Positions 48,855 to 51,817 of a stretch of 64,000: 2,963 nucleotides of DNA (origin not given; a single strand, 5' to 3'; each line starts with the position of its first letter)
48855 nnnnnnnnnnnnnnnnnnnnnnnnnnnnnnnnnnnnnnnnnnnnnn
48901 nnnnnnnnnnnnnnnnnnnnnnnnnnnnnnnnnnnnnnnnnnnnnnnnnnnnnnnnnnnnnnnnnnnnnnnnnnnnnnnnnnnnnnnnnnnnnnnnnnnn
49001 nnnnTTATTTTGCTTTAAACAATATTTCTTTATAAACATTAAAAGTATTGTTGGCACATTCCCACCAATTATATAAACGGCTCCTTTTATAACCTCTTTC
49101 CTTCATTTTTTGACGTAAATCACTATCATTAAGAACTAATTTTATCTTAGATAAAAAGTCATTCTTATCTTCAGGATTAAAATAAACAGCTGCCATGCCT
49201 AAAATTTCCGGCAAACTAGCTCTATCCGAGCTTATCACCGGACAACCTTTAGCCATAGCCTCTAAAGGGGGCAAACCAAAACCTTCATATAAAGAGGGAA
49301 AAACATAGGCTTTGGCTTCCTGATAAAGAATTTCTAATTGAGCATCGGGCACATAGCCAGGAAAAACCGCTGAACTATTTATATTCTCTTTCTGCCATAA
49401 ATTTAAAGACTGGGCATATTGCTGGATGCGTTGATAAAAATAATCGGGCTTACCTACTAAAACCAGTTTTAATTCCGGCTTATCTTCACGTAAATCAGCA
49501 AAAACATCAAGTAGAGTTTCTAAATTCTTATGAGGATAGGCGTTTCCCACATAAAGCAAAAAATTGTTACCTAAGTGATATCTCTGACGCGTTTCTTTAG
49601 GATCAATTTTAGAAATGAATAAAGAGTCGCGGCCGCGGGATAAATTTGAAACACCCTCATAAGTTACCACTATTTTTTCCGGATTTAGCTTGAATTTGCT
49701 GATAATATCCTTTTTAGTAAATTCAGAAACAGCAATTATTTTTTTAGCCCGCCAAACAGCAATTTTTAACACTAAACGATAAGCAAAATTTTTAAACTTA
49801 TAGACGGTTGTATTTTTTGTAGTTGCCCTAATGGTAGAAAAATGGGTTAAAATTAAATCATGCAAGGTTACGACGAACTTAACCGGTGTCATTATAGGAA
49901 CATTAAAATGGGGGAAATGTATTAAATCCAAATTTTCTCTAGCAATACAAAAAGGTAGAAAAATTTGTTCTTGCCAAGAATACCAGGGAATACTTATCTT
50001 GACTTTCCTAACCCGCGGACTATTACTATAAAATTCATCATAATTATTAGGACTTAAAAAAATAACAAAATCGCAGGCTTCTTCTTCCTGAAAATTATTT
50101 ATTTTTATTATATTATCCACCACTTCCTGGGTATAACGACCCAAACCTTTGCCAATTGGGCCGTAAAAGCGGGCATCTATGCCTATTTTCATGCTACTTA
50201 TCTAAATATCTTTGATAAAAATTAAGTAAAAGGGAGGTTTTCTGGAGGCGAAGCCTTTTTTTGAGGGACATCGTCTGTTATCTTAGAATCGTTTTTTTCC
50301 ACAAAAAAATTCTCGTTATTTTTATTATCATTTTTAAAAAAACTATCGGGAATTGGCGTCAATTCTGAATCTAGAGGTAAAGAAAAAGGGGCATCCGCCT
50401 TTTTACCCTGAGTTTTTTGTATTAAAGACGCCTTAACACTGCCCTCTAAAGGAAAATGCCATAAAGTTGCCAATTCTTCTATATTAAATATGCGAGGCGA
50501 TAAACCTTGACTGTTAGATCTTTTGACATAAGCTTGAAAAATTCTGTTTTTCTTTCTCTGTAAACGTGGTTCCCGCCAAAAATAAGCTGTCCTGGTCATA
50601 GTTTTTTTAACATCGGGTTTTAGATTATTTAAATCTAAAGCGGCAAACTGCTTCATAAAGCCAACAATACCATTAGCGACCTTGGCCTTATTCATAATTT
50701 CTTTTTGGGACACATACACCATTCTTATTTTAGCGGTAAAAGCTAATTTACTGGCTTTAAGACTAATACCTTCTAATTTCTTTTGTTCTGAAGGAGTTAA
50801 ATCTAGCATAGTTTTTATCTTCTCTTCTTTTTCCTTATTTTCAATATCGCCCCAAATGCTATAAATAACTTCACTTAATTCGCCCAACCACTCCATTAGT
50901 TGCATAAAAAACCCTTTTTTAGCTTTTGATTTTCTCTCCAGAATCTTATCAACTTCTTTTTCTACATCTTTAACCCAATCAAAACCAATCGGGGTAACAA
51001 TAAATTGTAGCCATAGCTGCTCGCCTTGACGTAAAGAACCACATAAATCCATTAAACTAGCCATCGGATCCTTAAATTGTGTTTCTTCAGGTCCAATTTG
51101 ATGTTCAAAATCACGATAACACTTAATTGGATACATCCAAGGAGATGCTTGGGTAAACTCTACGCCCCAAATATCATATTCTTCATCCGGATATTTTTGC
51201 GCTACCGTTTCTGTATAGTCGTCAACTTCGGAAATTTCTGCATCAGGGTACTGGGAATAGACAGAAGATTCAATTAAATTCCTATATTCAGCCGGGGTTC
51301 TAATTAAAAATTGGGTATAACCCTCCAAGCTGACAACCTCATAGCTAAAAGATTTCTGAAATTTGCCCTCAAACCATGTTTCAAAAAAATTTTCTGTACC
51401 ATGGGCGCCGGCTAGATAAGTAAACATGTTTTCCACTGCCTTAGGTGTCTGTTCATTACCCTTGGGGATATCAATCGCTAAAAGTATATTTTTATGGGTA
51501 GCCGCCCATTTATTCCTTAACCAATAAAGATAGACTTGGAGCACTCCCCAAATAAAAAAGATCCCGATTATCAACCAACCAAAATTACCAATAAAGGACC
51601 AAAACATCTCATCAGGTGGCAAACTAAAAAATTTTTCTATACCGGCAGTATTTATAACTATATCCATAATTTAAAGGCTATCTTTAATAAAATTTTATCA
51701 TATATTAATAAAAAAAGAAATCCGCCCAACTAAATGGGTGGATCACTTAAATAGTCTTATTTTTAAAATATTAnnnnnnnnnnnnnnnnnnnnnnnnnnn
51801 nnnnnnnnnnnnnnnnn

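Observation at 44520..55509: Cell-envelope glycan locus built around two very large uncharacterised surface proteins, GT4 and GT2 glycosyltransferases, RfbA/RfbD-like genes and an unusual regulator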

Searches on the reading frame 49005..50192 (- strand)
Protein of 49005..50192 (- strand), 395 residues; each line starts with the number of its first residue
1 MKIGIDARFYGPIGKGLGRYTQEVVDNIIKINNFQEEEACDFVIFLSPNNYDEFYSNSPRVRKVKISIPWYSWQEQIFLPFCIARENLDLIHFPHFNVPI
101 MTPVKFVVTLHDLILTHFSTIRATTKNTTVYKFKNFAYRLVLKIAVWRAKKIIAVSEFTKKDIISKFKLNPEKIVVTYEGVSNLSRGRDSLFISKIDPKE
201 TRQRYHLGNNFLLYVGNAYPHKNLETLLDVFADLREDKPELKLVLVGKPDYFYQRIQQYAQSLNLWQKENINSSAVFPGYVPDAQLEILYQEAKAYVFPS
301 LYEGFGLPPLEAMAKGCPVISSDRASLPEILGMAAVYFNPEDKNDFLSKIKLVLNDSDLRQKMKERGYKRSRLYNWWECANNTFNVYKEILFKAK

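Call 4: search_protein_families(library=pfam, proteins=[window:49005-50192:-], max_evalue=0.01)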
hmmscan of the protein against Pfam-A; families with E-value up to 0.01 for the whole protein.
window:49005-50192:- (395 aa): 5 families
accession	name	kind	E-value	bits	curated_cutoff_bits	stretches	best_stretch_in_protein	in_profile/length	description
PF00534.26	Glycos_transf_1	-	1e-37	129.7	26.4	1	208-370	14-172/172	Glycosyl transferases group 1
PF13692.12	Glyco_trans_1_4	-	1.3e-26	94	27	1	212-356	4-142/142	Glycosyl transferases group 1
PF13439.12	Glyco_transf_4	-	1.2e-12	48.6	28.5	1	44-181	23-166/170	Glycosyltransferase Family 4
PF20706.3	GT4-conflict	-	1.8e-09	37.5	26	1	200-334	188-323/385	Family 4 Glycosyltransferase in conflict systems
PF13524.12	Glyco_trans_1_2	-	2e-08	34.7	25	1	233-372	8-130/144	Glycosyl transferase-like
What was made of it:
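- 49005..50192 (-): Soluble GT4 glycosyltransferase (395 aa). It starts 29 nt after the DUF8128 gene, and its stop overlaps the DUF4012 start by 1 nt. PF00534 E=1e-37; PF13439 E=1e-12 (call 4).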

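Call 8: search_protein_families(library=ncbifam, proteins=[window:49005-50192:-], max_evalue=0.01)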
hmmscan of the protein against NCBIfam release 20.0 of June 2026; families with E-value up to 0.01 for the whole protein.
window:49005-50192:- (395 aa): 35 families (the best 25 are shown)
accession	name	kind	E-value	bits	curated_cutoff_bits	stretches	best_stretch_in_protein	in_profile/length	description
TIGR04047.1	MSMEG_0565_glyc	hypoth_equivalog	2.8e-29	102.3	259.85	1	141-389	131-373/373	MSMEG_0565 family glycosyltransferase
TIGR02149.1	glgA_Coryne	subfamily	1.3e-25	90.3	302.4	1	143-391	139-391/391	glycogen synthase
TIGR04157.1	glyco_rSAM_CFB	subfamily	3.3e-19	69.2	400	1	147-366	168-384/406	TIGR04157 family glycosyltransferase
NF038295.1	EPS_HpsP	equivalog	1.9e-18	66.6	550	1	54-391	66-388/388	hormogonium polysaccharide biosynthesis glycosyltransferase HpsP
TIGR03449.1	mycothiol_MshA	equivalog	7.5e-17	61.3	462.5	1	146-391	162-404/406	D-inositol-3-phosphate glycosyltransferase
TIGR04063.1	stp3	hypoth_equivalog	9.1e-17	61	442.05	1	139-390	148-395/397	TIGR04063 family PEP-CTERM/XrtA system glycosyltransferase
TIGR03999.1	thiol_BshA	equivalog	1.5e-16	60.3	273.7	1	83-390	80-373/375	N-acetyl-alpha-D-glucosaminyl L-malate synthase BshA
NF041010.1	glycosy_Agl16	equivalog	1.6e-15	56.9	575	1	123-390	108-351/352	glycosylation protein Agl16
NF050063.1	ProtGlycPglJ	equivalog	2.1e-13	50.2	500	1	128-383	121-359/363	N-acetylgalactosamine-N,N'-diacetylbacillosaminyl-diphospho-undecaprenol 4-alpha-N-acetylgalactosaminyltransferase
NF012028.0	PRK15484.1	subfamily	3.9e-13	49.2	618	1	198-382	180-370/380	lipopolysaccharide N-acetylglucosaminyltransferase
NF053513.1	Gtran_IagA_BgsA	equivalog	2.8e-12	46.3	460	1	145-390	102-331/333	LTA glycolipid anchor biosynthesis glycosyltransferase, IagA/BgsA family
NF038298.1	EPS_HpsO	equivalog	8.7e-12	44.5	575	1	190-390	181-387/388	hormogonium polysaccharide biosynthesis glycosyltransferase HpsO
NF047880.1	glyco_SdgA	exception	2e-11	43.1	800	1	183-375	295-475/488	serine-aspartate repeat adhesin O-glycosyltransferase SdgA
NF041876.1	EPS_EpsE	equivalog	2.3e-11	43.6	400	1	213-369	218-374/389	exopolysaccharide biosynthesis GT4 family glycosyltransferase EpsE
TIGR03088.1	stp2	hypoth_equivalog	3e-11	43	409.05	1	134-370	122-352/374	TIGR03088 family PEP-CTERM/XrtA system glycosyltransferase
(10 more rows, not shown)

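Call 70: search_solved_structures(query=window:49005-50192:-, max_evalue=1e-10)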
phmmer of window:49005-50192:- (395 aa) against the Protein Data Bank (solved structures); distinct sequences matched with E-value up to 1e-10: 4.
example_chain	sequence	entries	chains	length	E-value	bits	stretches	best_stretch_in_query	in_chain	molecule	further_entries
7qsg_A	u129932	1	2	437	4e-14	55.4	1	148-391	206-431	D-inositol 3-phosphate glycosyltransferase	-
6kih_A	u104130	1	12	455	7.6e-14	54.5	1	210-390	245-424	Tll1590 protein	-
2f9f_A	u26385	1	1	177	7.1e-11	44.7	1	202-361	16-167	first mannosyl transferase (wbaZ-1)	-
5i45_A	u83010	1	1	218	9.4e-11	44.3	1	268-392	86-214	Glycosyl transferases group 1 family protein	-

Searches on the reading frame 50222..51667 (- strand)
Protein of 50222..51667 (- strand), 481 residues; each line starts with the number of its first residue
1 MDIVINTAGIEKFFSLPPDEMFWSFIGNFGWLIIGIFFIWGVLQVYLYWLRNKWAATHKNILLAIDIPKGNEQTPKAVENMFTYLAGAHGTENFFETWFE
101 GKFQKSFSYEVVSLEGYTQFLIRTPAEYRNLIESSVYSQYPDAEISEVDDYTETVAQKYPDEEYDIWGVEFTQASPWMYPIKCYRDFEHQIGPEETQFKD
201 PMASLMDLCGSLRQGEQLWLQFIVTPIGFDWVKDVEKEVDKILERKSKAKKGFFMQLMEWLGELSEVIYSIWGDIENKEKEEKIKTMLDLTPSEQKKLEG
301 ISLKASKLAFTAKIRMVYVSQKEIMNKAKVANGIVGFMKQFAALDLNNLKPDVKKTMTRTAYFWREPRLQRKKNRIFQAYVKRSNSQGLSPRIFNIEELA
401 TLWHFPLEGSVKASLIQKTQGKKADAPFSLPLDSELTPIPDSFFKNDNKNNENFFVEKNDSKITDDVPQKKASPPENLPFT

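Call 4: search_protein_families(library=pfam, proteins=[window:50222-51667:-], max_evalue=0.01)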
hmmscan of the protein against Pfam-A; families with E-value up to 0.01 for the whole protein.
window:50222-51667:- (481 aa): 0 families

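Call 8: search_protein_families(library=ncbifam, proteins=[window:50222-51667:-], max_evalue=0.01)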
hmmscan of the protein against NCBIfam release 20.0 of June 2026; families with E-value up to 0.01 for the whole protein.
window:50222-51667:- (481 aa): 0 families

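Call 90: search_solved_structures(query=A4, max_evalue=1)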
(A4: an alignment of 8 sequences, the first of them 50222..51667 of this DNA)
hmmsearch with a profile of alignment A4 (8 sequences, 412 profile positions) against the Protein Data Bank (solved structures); distinct sequences matched with E-value up to 1: 2.
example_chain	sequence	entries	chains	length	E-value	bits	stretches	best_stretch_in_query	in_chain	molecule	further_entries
7ea3_D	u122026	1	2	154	0.37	13.2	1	277-354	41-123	Trafficking protein particle complex subunit BET5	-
7ooc_S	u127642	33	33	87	0.63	12.4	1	305-365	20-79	30S ribosomal protein S20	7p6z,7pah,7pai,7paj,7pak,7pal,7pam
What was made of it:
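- No structural or experimental data exist for DUF8128, and profile searches against the PDB found nothing (call 90).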
